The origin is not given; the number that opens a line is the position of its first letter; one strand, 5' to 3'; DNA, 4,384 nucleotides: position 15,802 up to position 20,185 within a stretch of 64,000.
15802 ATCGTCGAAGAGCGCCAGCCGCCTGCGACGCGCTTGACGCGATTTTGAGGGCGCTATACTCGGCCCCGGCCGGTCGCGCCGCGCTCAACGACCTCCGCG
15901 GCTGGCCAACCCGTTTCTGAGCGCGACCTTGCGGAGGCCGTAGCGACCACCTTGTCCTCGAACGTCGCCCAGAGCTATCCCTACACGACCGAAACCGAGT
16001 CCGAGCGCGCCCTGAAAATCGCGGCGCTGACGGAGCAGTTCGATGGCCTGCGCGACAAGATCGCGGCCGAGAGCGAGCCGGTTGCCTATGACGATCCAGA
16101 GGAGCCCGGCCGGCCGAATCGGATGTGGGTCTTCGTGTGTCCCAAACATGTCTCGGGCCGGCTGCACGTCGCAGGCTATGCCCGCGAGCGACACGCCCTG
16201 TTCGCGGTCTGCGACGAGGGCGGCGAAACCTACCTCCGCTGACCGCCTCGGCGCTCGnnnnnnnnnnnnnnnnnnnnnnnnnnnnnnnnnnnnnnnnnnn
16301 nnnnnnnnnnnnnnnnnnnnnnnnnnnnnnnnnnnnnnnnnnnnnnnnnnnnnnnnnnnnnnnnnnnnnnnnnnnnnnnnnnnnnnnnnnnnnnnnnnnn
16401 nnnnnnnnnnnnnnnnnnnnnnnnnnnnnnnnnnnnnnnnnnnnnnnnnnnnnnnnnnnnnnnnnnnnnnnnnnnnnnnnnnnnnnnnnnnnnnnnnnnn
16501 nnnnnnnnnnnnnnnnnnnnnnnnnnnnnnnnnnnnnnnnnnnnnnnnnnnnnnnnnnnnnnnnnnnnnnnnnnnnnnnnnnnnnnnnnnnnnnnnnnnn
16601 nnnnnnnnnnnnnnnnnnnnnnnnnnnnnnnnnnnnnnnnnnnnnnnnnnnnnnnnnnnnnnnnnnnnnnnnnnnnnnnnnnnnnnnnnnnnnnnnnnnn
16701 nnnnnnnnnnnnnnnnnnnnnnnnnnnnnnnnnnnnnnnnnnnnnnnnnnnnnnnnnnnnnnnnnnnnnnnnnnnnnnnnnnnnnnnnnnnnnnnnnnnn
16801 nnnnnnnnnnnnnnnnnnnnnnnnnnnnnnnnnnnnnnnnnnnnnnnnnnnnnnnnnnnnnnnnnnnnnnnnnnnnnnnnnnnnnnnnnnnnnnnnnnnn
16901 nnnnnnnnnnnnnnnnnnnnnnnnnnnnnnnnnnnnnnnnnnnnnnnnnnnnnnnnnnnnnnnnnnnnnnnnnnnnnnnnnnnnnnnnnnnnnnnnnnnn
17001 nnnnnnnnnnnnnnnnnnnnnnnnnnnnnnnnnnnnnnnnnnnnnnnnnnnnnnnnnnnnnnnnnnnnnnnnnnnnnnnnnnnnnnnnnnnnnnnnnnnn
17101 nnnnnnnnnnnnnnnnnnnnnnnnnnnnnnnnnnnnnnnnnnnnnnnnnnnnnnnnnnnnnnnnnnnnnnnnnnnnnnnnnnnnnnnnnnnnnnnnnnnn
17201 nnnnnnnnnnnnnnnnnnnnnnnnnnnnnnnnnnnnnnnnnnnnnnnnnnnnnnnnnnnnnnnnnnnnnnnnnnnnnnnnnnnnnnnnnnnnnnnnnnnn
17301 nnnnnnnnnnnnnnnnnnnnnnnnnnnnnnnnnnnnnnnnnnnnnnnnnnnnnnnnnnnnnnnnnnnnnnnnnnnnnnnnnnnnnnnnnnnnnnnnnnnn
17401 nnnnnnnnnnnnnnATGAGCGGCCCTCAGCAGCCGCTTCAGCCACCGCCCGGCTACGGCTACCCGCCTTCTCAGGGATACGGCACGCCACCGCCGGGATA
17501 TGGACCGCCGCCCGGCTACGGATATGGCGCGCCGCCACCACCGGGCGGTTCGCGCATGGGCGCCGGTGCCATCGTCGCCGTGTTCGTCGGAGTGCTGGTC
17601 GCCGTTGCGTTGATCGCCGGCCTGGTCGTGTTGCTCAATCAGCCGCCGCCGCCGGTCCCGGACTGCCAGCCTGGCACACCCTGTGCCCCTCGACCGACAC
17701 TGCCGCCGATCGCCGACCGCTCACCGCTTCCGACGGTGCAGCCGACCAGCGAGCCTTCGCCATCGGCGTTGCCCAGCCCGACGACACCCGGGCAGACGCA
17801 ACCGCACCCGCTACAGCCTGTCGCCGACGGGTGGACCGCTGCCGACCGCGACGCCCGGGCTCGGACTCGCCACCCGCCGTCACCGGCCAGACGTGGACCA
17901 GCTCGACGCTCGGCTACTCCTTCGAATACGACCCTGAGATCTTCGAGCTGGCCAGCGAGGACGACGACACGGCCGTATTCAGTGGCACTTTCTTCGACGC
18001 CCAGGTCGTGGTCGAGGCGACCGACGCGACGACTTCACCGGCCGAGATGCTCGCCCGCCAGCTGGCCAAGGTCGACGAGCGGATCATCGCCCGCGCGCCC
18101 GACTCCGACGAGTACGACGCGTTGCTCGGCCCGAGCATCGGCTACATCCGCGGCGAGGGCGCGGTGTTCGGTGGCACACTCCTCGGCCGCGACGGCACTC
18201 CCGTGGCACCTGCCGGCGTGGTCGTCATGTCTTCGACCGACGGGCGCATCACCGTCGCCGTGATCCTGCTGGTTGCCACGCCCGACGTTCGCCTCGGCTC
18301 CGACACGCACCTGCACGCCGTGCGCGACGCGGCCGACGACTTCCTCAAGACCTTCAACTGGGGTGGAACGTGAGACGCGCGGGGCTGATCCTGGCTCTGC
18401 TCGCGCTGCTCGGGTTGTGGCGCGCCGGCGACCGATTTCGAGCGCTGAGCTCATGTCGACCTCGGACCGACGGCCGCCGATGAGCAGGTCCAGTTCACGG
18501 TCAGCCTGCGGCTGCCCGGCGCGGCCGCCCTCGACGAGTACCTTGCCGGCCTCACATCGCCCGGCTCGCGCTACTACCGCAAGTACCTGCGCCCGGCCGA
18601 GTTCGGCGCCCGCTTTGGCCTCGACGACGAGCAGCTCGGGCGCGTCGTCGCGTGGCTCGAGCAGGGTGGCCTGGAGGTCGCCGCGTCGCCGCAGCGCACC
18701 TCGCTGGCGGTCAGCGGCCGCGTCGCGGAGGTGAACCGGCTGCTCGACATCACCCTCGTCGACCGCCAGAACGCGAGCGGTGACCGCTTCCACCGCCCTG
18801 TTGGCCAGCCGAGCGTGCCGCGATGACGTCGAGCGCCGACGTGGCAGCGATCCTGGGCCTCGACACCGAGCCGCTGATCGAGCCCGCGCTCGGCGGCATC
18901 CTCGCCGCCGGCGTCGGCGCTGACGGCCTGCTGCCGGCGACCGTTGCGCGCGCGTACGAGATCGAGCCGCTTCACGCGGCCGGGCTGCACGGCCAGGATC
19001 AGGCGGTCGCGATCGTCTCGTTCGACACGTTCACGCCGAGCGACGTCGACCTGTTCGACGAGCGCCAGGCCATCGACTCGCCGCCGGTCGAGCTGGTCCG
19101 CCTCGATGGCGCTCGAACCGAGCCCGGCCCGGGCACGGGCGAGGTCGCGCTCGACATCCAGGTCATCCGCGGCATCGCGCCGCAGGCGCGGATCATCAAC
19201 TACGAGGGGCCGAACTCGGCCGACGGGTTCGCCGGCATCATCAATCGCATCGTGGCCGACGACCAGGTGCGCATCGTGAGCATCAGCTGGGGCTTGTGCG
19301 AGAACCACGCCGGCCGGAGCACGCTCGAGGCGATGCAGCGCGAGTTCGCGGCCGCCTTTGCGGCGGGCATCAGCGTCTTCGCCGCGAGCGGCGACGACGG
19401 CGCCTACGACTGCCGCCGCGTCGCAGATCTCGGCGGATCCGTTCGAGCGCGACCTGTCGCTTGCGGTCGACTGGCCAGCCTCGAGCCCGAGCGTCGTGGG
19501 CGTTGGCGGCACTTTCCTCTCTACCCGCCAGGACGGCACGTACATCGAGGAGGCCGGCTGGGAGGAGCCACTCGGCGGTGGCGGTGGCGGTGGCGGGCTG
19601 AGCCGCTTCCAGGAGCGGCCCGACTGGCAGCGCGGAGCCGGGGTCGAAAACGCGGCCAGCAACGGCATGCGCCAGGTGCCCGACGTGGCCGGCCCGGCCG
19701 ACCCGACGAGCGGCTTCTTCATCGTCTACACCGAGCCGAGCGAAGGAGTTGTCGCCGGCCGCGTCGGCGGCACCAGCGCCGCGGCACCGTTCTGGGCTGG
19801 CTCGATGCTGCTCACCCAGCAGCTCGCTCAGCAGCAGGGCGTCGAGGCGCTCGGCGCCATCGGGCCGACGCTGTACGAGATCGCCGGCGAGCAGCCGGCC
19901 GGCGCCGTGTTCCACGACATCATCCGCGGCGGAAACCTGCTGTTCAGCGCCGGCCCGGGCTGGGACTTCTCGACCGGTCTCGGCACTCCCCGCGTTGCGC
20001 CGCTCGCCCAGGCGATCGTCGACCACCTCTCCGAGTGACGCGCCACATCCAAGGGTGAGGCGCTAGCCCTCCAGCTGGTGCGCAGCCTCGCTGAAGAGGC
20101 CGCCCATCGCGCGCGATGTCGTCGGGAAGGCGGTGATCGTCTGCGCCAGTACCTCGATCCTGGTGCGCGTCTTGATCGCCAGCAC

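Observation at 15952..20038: Operon: small Cys/His protein - double zinc-ribbon polytopic membrane protein - PPGYG-repeat single-pass membrane protein - secreted S53 sedolisin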

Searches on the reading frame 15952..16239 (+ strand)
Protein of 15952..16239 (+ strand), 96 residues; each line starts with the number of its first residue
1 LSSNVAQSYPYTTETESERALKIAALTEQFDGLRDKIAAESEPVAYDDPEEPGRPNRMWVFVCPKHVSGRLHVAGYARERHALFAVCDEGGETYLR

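Call 5: search_protein_families(library=pfam, max_evalue=0.1, proteins=[window:15952-16239:+])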
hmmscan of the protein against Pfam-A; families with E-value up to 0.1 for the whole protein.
seq(96 aa): 0 families

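Call 6: search_protein_families(library=ncbifam, max_evalue=0.1, proteins=[window:15952-16239:+])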
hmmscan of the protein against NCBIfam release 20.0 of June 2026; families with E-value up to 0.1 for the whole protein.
seq(96 aa): 0 families

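Call 19: find_homologous_proteins(query=window:15952-16239:+)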
Query seq(96 aa) (96 aa): 306 proteins with E <= 0.001 among 329 candidates; the best 120 are listed.
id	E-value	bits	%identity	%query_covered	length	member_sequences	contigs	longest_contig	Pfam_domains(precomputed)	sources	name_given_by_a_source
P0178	8.8e-59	213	100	100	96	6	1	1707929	-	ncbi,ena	-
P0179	1.8e-49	184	85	100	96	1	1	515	-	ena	-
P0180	9.4e-48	178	82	100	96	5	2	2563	-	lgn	-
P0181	9.5e-47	175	80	100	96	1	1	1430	-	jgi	jgi:hypothetical protein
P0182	4.0e-46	173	78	100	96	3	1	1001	-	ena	-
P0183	7.9e-46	172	81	99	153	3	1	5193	-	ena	-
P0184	1.1e-45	171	76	100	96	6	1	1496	-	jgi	jgi:hypothetical protein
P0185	4.4e-45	169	76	100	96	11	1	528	-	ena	-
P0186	5.2e-45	169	76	100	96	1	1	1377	-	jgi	jgi:hypothetical protein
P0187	6.6e-45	169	76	100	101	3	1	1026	-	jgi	jgi:hypothetical protein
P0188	1.4e-44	168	76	100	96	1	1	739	-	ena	-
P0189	1.6e-44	168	75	100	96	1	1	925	-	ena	-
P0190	2.4e-44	167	77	100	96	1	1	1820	-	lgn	-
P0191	3.4e-44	167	74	100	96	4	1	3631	-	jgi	jgi:hypothetical protein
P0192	9.5e-44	165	74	100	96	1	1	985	-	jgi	jgi:hypothetical protein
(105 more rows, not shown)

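Call 56: predict_structure(alignment_id=A3)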
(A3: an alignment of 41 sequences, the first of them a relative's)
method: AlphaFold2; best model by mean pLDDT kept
length: 96 residues; sequences in the alignment: 41
mean_pLDDT: 75.3   pTM: 0.66
mean pLDDT of the five models: 75.3, 54.1, 50.0, 49.6, 48.7
residues with pLDDT >= 90: 16; 70-90: 51; 50-70: 19; < 50: 10
segments of 3 or more residues with pLDDT < 50: 1-9
pLDDT, mean of each block of 10 residues (from residue 1): 39 75 91 91 69 54 80 88 88 83
secondary structure, 60 per line:
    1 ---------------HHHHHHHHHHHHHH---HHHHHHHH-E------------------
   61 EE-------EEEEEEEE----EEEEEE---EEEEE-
elements in order: H16-29 H33-40 E70-77 E82-87 E91-95

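Call 60: fold_search(model_id=the predicted structure, library=pdb)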
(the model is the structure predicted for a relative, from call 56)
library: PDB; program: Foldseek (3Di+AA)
matches with E <= 10: 112; with E <= 0.001: 0
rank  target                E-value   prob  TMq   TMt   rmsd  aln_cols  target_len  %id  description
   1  3eg3                  1.9e+00  0.04  0.18  0.25  11.3        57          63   10  Crystal structure of the N114A mutant of ABL-SH3 domain (released 2009-09-15)
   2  1ju5_C                2.6e+00  0.12  0.22  0.33   2.5        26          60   23  Ternary complex of an Crk SH2 domain, Crk-derived phophopeptide, and Abl SH3 domain by NMR spectroscopy (released 2002-11-06)
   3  9f0z_H                2.6e+00  0.05  0.29  0.06  15.3        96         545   16  CryoEM structure of the F plasmid relaxosome with truncated TraI1-863 in its TE mode, derived from the ss-27_+8ds+9_+1 (released 2025-06-04)
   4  1eet_A                2.6e+00  0.01  0.17  0.04  17.4       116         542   10  HIV-1 REVERSE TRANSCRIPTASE IN COMPLEX WITH THE INHIBITOR MSC204 (released 2001-02-07)
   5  8r9v_A                2.8e+00  0.12  0.27  0.04   3.9        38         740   18  CryoEM structure of the primed actomyosin-5a complex (released 2024-12-11)
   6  3hrt_A                2.8e+00  0.11  0.24  0.12   2.6        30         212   27  Crystal Structure of ScaR with bound Cd2+ (released 2009-06-23)
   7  6s3u_A                2.8e+00  0.05  0.17  0.02   8.4        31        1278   26  Adhesin P140 from Mycoplasma Genitalium (released 2020-06-24)
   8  6wph_A                2.8e+00  0.01  0.15  0.05  17.3       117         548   10  Structure of HIV-1 Reverse Transcriptase (RT) in complex with dsDNA and (-)-FTC (released 2020-11-04)
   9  5np2_B                3.0e+00  0.07  0.23  0.33  10.8        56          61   12  Abl1 SH3 pTyr89/134 (released 2018-05-16)
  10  6s3u_D                3.2e+00  0.05  0.17  0.02   8.4        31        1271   26  Adhesin P140 from Mycoplasma Genitalium (released 2020-06-24)
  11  6s3u_C                3.2e+00  0.05  0.17  0.02   8.4        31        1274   26  Adhesin P140 from Mycoplasma Genitalium (released 2020-06-24)
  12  8e2g                  3.4e+00  0.05  0.21  0.05   8.2        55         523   18  Cryo-EM structure of N-terminal arm (aa68-966) of BIRC6 (from local refinement 3) (released 2023-02-15)
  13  6s3u_E                3.4e+00  0.04  0.17  0.02   8.4        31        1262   26  Adhesin P140 from Mycoplasma Genitalium (released 2020-06-24)
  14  7de9_A                3.7e+00  0.13  0.24  0.37   1.8        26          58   19  crystal structure of Arabidopsis RDM15 tudor domain in complex with an H3K4me1 peptide (released 2021-04-07)
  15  6s3u_F                3.7e+00  0.04  0.17  0.02   8.4        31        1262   26  Adhesin P140 from Mycoplasma Genitalium (released 2020-06-24)
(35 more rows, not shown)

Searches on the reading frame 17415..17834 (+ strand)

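Call 5: search_protein_families(library=pfam, max_evalue=0.1, proteins=[window:17415-17834:+])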
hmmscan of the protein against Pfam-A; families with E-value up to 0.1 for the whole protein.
seq(140 aa): 2 families
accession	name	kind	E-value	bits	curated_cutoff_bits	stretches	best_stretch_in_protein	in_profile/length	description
PF11021.13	DUF2613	-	0.026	15.1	22.1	1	51-83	5-37/55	Protein of unknown function (DUF2613)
PF13190.11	PDGLE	-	0.067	13.5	27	1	44-75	74-101/102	PDGLE domain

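Call 6: search_protein_families(library=ncbifam, max_evalue=0.1, proteins=[window:17415-17834:+])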
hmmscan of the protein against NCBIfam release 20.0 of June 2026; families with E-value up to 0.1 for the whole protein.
seq(140 aa): 2 families
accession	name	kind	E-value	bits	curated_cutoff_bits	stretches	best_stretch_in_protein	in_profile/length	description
NF033761.1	gliding_GltJ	equivalog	4.3e-05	22.8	450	1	7-132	325-450/671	adventurous gliding motility protein GltJ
NF050118.1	aa3_CtaJ_Mycob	equivalog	0.099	13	43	0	53-89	5-40/80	aa3-type cytochrome oxidase subunit CtaJ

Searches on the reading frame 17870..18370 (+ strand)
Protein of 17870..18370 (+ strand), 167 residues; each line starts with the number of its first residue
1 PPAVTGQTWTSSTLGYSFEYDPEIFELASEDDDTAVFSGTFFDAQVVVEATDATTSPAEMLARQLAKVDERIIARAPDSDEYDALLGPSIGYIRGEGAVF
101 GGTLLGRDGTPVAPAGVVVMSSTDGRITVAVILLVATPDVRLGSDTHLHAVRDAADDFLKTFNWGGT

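Call 5: search_protein_families(library=pfam, max_evalue=0.1, proteins=[window:17870-18370:+])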
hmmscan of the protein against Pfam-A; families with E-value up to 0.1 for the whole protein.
seq(167 aa): 1 family
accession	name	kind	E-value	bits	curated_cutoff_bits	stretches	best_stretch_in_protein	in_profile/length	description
PF21601.3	GldM_2nd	-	0.016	16.1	24.4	1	31-58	16-43/98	GldM second domain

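Call 6: search_protein_families(library=ncbifam, max_evalue=0.1, proteins=[window:17870-18370:+])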
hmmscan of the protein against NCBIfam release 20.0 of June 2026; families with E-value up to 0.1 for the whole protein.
seq(167 aa): 1 family
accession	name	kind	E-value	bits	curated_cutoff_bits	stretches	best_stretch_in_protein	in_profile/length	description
TIGR03517.2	GldM_gliding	equivalog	0.096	11.4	180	0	32-71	242-281/524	type IX secretion system motor protein PorM/GldM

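Call 16: find_homologous_proteins(query=window:17870-18370:+)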
Query seq(167 aa) (167 aa): 57 proteins with E <= 0.001 among 338 candidates.
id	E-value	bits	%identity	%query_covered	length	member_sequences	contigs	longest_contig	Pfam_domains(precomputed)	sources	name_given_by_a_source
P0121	8.0e-103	359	100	100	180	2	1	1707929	-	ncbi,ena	-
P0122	1.1e-77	277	75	97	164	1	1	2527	-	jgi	jgi:hypothetical protein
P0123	3.7e-74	266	70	99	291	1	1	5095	-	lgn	-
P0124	1.9e-71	257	69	97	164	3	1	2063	-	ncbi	-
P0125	7.7e-69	248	69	97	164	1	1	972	-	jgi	-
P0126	2.6e-68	247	68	94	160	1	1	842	-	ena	-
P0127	1.0e-63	232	63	98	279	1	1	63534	-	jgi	jgi:hypothetical protein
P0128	7.6e-62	226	60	98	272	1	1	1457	-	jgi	jgi:hypothetical protein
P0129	1.2e-60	222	61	98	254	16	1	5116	-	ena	-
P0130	2.0e-60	221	96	64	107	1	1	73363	-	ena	-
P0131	9.5e-60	219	58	98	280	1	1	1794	-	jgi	jgi:hypothetical protein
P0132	1.2e-59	219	61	98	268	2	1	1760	-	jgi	jgi:hypothetical protein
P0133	4.2e-58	214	58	98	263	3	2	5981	-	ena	-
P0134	1.2e-57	212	59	98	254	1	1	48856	-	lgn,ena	-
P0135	2.4e-57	211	59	98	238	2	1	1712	-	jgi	jgi:hypothetical protein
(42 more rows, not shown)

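Call 25: predict_structure(alignment_id=A1)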
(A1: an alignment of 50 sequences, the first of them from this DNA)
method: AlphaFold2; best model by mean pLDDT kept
length: 167 residues; sequences in the alignment: 50
mean_pLDDT: 90.7   pTM: 0.86
mean pLDDT of the five models: 90.7, 89.9, 89.6, 88.3, 86.9
residues with pLDDT >= 90: 129; 70-90: 32; 50-70: 3; < 50: 3
segments of 3 or more residues with pLDDT < 50: 1-3
pLDDT, mean of each block of 10 residues (from residue 1): 71 92 94 92 93 96 95 89 82 94 93 95 96 94 87 92 85
secondary structure, 60 per line:
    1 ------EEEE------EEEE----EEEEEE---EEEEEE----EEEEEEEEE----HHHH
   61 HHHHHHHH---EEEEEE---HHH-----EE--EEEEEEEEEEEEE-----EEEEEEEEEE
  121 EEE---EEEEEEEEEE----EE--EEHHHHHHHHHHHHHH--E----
elements in order: E7-10 E17-20 E25-30 E34-39 E44-52 H57-68 E72-77 E93-105 E111-123 E127-136 H147-160

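Call 28: fold_search(model_id=the predicted structure, library=pdb)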
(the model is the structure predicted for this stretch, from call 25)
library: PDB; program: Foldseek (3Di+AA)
matches with E <= 10: 1309; with E <= 0.001: 12
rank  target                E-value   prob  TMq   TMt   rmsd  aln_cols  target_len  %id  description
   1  2xb3                  7.3e-05  1.00  0.51  0.54   6.6       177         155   12  The Structure of Cyanobacterial PsbP (released 2010-08-25)
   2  1v2b_B                8.2e-05  1.00  0.49  0.53   5.9       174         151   10  Crystal Structure of PsbP Protein in the Oxygen-Evolving Complex of Photosystem II from Higher Plants (released 2004-05-18)
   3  1v2b_A                1.0e-04  1.00  0.46  0.50   6.6       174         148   11  Crystal Structure of PsbP Protein in the Oxygen-Evolving Complex of Photosystem II from Higher Plants (released 2004-05-18)
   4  2vu4                  1.3e-04  1.00  0.43  0.48   8.2       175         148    9  Structure of PsbP protein from Spinacia oleracea at 1.98 A resolution (released 2009-07-21)
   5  4rti                  1.7e-04  1.00  0.46  0.45   9.0       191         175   11  The crystal structure of PsbP from Spinacia oleracea (released 2015-03-11)
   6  3hlz_B                2.2e-04  1.00  0.54  0.36   5.2       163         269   11  Crystal structure of BT_1490 (NP_810393.1) from BACTEROIDES THETAIOTAOMICRON VPI-5482 at 1.50 A resolution (released 2009-06-16)
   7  8z9d_P                2.6e-04  1.00  0.48  0.44  10.1       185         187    9  cryo-EM structure of PSII-LHCII megacomplex from spinach (released 2024-11-13)
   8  5zx9                  3.3e-04  1.00  0.55  0.56   5.2       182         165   12  Crystal structure of apo form fibronectin-binding protein Apa from Mycobacterium tuberculosis (released 2019-05-29)
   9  3hlz_A                3.5e-04  1.00  0.52  0.35   5.4       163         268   12  Crystal structure of BT_1490 (NP_810393.1) from BACTEROIDES THETAIOTAOMICRON VPI-5482 at 1.50 A resolution (released 2009-06-16)
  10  5yfg_MODEL_1_A        3.7e-04  1.00  0.50  0.46   7.4       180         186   13  SOLUTION STRUCTURE OF HUMAN MOG1 (released 2017-11-01)
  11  9gnw_P                5.1e-04  1.00  0.47  0.43   7.4       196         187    8  Universal PSII assembly intermediate (released 2025-09-17)
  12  3jcu_P                5.1e-04  1.00  0.44  0.43   9.1       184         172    9  Cryo-EM structure of spinach PSII-LHCII supercomplex at 3.2 Angstrom resolution (released 2016-05-25)
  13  3wa5_B                1.1e-03  1.00  0.44  0.56   7.5       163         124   11  Crystal Structure of type VI peptidoglycan muramidase effector Tse3 in complex with its cognate immunity protein Tsi3 (released 2013-10-02)
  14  4n80_B                1.2e-03  1.00  0.47  0.61   6.4       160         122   14  Crystal structure of Tse3-Tsi3 complex (released 2014-04-23)
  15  9grx_0                2.9e-03  1.00  0.49  0.52   6.0       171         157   11  NDH-PSI-LHCI supercomplex from S. oleracea (released 2025-02-12)
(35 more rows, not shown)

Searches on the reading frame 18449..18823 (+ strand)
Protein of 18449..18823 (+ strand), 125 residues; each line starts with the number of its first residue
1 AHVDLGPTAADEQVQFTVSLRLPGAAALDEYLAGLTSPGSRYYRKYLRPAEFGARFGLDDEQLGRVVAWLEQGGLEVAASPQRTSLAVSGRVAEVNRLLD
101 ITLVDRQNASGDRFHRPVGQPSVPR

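Call 5: search_protein_families(library=pfam, max_evalue=0.1, proteins=[window:18449-18823:+])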
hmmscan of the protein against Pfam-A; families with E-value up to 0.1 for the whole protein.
seq(125 aa): 1 family
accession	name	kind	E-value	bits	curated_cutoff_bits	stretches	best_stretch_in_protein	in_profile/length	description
PF09286.16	Pro-kuma_activ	-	5.3e-21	75.8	23.5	1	3-125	4-128/143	Pro-kumamolisin, activation domain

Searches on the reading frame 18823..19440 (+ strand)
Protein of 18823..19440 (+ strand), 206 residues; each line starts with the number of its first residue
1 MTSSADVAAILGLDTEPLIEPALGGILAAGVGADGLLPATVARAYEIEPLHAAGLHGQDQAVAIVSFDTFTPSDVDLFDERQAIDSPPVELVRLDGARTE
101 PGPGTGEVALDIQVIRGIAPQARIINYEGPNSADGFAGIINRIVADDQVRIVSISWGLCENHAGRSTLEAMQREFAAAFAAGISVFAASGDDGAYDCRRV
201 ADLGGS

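Call 5: search_protein_families(library=pfam, max_evalue=0.1, proteins=[window:18823-19440:+])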
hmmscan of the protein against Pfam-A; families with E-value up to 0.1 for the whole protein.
seq(206 aa): 1 family
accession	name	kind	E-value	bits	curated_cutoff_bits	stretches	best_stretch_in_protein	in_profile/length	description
PF00082.27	Peptidase_S8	-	0.0002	21.2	21.8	1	114-192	73-154/288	Subtilase family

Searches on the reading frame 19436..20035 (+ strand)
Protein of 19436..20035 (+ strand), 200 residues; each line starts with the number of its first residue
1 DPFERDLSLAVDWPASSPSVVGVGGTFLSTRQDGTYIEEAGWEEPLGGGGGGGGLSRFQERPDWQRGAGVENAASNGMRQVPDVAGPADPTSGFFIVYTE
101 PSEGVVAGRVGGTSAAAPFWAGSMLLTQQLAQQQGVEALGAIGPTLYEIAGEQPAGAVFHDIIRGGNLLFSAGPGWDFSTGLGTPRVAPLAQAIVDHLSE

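Call 5: search_protein_families(library=pfam, max_evalue=0.1, proteins=[window:19436-20035:+])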
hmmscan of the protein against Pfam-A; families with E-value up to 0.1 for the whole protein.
seq(200 aa): 1 family
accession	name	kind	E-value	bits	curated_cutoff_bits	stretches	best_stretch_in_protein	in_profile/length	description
PF00082.27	Peptidase_S8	-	0.0049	16.7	21.8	1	9-132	162-258/288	Subtilase family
